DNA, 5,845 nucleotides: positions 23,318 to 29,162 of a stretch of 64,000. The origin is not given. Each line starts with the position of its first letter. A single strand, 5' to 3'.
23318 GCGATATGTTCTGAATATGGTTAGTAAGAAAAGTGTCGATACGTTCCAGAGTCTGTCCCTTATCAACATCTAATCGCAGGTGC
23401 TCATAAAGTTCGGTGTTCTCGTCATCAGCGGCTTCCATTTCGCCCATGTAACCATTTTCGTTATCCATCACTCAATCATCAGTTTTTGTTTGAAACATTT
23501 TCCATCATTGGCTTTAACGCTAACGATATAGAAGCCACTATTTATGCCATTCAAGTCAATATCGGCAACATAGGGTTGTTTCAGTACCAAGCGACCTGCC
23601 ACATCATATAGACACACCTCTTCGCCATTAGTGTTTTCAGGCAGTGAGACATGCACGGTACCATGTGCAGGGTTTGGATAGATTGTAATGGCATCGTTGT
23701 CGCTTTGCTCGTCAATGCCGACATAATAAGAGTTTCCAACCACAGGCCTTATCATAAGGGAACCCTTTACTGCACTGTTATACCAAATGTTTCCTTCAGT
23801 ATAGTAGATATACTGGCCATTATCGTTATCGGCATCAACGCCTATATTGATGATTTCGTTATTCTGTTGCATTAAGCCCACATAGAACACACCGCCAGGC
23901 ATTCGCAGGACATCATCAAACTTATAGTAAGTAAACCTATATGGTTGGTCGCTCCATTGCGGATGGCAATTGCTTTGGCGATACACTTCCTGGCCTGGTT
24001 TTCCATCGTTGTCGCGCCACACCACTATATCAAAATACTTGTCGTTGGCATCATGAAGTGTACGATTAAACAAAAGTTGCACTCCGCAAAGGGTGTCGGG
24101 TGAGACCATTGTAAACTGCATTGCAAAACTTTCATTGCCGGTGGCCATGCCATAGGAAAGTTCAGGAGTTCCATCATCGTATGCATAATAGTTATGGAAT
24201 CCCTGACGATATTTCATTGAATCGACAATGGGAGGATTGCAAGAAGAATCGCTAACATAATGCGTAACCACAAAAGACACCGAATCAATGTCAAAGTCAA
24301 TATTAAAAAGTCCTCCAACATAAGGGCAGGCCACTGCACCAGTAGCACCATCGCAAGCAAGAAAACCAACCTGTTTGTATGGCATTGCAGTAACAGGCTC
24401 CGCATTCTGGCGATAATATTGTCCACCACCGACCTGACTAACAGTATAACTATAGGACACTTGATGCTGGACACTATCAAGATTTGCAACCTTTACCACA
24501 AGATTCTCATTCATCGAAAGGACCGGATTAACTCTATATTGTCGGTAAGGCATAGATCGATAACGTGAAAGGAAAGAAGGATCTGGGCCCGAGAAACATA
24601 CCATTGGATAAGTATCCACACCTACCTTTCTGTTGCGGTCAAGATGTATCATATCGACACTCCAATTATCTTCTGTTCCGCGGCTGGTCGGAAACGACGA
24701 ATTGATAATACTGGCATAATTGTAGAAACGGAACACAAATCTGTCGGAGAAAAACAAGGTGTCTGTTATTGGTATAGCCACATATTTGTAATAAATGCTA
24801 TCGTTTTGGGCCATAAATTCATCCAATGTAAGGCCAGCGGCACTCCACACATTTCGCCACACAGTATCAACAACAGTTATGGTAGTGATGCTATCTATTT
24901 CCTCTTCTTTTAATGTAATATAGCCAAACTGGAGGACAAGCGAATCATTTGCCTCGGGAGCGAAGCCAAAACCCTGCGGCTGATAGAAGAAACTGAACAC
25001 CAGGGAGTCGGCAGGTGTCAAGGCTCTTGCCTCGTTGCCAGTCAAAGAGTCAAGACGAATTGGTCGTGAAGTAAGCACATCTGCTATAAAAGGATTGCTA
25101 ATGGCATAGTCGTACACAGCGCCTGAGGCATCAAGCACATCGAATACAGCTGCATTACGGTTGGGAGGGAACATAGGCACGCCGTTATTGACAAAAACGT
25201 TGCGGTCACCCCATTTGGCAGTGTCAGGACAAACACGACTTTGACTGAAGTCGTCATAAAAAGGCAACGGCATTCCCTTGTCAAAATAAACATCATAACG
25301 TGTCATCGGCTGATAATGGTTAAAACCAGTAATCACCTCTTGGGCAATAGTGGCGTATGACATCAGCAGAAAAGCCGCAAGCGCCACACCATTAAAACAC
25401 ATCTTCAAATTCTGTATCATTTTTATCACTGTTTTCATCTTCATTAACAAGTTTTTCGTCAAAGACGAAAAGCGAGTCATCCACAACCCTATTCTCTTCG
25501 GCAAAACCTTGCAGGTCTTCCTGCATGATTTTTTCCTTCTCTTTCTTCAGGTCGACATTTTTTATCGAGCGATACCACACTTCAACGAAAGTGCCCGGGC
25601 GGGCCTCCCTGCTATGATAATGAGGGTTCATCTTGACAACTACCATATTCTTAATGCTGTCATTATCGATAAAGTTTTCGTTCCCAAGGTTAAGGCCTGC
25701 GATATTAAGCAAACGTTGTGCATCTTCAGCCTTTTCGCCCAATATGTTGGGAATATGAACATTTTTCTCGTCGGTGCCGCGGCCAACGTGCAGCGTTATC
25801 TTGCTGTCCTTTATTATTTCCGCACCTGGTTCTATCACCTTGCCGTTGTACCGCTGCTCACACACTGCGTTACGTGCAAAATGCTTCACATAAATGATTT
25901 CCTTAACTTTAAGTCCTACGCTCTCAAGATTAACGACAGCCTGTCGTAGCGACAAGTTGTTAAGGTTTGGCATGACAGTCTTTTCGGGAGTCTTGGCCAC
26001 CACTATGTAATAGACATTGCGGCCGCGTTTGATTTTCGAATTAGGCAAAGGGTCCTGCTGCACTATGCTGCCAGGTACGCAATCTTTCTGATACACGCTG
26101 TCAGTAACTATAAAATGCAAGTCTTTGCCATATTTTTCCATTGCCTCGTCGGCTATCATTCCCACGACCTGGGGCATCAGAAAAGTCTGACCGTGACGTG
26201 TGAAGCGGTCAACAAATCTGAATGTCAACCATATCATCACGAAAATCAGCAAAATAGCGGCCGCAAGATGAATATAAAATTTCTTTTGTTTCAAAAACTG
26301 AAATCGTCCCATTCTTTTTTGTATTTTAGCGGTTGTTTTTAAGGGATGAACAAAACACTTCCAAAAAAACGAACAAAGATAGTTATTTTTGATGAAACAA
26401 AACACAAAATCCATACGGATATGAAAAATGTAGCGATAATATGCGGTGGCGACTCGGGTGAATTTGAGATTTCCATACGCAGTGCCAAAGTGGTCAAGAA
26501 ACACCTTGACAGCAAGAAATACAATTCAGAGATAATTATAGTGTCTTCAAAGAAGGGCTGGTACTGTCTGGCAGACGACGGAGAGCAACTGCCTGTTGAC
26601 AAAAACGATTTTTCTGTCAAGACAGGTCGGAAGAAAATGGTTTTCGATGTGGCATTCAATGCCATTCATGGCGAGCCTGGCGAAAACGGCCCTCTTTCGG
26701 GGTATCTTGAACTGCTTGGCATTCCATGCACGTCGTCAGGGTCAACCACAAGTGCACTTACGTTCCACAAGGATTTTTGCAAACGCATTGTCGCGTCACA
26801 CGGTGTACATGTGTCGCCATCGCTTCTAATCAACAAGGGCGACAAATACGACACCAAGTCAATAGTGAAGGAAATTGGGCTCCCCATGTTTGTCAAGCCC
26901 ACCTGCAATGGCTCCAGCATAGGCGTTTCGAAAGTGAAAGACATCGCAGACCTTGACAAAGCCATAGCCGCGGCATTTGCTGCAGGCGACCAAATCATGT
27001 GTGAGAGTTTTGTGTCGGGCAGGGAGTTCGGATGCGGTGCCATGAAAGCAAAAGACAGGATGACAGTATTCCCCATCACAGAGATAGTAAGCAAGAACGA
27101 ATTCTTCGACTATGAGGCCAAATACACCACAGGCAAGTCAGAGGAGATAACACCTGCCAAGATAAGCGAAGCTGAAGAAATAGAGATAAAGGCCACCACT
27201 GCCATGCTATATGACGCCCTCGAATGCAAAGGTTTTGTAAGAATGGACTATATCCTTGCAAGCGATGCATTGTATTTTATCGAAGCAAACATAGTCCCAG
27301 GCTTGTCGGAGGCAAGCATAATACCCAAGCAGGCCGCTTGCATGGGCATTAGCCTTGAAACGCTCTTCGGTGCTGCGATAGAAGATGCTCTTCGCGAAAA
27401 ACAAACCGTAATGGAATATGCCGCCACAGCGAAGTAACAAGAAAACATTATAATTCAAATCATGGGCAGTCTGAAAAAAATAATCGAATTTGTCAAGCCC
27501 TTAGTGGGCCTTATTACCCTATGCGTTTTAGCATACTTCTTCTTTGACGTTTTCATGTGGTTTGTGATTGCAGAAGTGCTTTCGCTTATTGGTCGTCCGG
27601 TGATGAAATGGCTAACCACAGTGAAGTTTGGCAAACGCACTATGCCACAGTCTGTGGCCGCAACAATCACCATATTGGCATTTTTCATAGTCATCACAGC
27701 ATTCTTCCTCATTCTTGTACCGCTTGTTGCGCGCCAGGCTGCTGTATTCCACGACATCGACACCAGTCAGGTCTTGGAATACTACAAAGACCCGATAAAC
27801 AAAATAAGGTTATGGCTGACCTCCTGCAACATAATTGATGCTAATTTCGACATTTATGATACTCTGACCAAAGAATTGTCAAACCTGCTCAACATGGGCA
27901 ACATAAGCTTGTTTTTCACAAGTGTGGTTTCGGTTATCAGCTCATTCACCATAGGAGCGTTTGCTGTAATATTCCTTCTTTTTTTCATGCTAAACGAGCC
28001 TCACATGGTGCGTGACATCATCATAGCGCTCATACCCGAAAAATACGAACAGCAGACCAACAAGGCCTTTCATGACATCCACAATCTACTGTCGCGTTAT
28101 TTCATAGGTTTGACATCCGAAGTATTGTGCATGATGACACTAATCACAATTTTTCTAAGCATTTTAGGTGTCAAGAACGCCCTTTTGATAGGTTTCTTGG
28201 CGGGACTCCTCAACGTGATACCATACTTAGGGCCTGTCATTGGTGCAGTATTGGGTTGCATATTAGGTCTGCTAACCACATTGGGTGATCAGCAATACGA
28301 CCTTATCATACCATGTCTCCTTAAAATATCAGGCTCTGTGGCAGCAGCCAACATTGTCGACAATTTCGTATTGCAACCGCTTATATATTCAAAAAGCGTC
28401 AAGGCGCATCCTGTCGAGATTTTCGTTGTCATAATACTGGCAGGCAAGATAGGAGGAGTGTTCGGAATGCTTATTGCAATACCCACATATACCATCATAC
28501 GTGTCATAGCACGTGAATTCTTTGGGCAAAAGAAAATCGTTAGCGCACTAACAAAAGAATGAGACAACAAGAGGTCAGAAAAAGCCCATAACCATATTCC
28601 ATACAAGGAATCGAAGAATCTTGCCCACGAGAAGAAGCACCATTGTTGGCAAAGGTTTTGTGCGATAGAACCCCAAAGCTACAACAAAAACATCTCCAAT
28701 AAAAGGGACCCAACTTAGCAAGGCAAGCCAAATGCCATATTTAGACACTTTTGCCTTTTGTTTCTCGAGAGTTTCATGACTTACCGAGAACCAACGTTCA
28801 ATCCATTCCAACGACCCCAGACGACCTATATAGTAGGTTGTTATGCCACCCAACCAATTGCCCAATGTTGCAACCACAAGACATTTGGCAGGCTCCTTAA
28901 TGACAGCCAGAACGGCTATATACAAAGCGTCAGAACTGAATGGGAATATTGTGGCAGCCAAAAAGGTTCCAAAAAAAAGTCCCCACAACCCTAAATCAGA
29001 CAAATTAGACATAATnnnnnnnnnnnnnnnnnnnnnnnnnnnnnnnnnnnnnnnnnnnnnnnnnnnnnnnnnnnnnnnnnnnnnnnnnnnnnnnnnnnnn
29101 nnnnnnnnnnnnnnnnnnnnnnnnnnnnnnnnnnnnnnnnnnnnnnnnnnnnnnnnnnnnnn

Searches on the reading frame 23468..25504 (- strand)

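Call 13: search_protein_families(library=pfam, proteins=[window:23468-25504:-], max_evalue=0.001)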
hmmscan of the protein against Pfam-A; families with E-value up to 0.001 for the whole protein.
window:23468-25504:- (678 aa): 1 family
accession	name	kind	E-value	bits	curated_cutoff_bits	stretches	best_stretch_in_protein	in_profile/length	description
PF18962.6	Por_Secre_tail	-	1.5e-11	44.9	27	1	608-677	1-75/75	Secretion system C-terminal sorting domain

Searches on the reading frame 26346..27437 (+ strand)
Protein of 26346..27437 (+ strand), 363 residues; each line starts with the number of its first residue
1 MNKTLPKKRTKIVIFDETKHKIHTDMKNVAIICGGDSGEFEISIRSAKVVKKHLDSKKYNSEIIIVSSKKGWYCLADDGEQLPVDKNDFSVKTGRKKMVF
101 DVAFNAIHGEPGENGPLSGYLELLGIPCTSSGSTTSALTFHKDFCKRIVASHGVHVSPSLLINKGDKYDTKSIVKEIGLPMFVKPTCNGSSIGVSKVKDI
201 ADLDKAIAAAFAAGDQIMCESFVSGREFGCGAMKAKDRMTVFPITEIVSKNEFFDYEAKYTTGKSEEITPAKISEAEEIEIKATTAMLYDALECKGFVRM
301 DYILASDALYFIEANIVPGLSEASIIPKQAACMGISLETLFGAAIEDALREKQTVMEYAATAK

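Call 13: search_protein_families(library=pfam, proteins=[window:26346-27437:+], max_evalue=0.001)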
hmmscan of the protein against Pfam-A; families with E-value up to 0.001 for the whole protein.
window:26346-27437:+ (363 aa): 7 families
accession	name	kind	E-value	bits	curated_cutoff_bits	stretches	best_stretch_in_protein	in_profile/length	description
PF07478.18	Dala_Dala_lig_C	-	1.2e-44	152.7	24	1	150-341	3-199/204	D-ala D-ala ligase C-terminus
PF01820.27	Dala_Dala_lig_N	-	1.2e-20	74.7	34.6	1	28-131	1-121/121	D-ala D-ala ligase N-terminus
PF02222.28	ATP-grasp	-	8.7e-07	29.2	27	1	149-313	3-158/179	ATP-grasp domain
PF02786.22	CPSase_L_D2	-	1.3e-05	25.2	19.8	1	144-315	4-177/211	Carbamoyl-phosphate synthase L chain, ATP binding domain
PF13535.11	ATP-grasp_4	-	3.6e-05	23.9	27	1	178-292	2-124/160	ATP-grasp domain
PF02655.19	ATP-grasp_3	-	0.0008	20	23.2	0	173-315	26-154/160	ATP-grasp domain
PF01071.24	GARS_A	-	0.001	19.4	27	0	142-273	3-137/194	Phosphoribosylglycinamide synthetase, ATP-grasp (A) domain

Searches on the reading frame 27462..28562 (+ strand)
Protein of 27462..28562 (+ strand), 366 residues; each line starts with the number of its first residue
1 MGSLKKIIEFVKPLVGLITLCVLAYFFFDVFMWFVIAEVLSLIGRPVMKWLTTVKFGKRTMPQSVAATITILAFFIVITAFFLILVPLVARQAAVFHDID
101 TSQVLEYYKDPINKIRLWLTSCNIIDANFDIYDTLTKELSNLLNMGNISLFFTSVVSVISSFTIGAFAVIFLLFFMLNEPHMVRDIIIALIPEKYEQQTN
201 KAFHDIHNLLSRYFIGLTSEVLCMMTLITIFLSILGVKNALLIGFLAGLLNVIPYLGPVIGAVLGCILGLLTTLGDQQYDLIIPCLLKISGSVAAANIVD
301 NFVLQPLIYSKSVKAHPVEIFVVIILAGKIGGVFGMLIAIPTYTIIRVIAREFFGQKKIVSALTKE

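Call 13: search_protein_families(library=pfam, proteins=[window:27462-28562:+], max_evalue=0.001)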
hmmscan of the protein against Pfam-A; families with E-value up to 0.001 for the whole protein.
window:27462-28562:+ (366 aa): 1 family
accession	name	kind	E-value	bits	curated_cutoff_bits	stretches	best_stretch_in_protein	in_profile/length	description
PF01594.21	AI-2E_transport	-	7e-48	163.9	34.3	1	17-351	7-324/327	AI-2E family transporter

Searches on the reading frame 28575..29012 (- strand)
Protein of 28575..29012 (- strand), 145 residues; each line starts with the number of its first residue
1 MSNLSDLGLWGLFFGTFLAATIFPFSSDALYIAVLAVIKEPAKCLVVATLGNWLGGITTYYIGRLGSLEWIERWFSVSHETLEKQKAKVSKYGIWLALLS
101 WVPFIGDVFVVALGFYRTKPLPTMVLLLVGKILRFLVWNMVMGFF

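Call 13: search_protein_families(library=pfam, proteins=[window:28575-29012:-], max_evalue=0.001)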
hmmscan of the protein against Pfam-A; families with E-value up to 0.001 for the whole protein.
window:28575-29012:- (145 aa): 1 family
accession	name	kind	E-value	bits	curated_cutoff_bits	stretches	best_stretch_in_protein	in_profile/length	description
PF09335.16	VTT_dom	-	1.4e-09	38.9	33.9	1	27-141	3-120/123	VTT domain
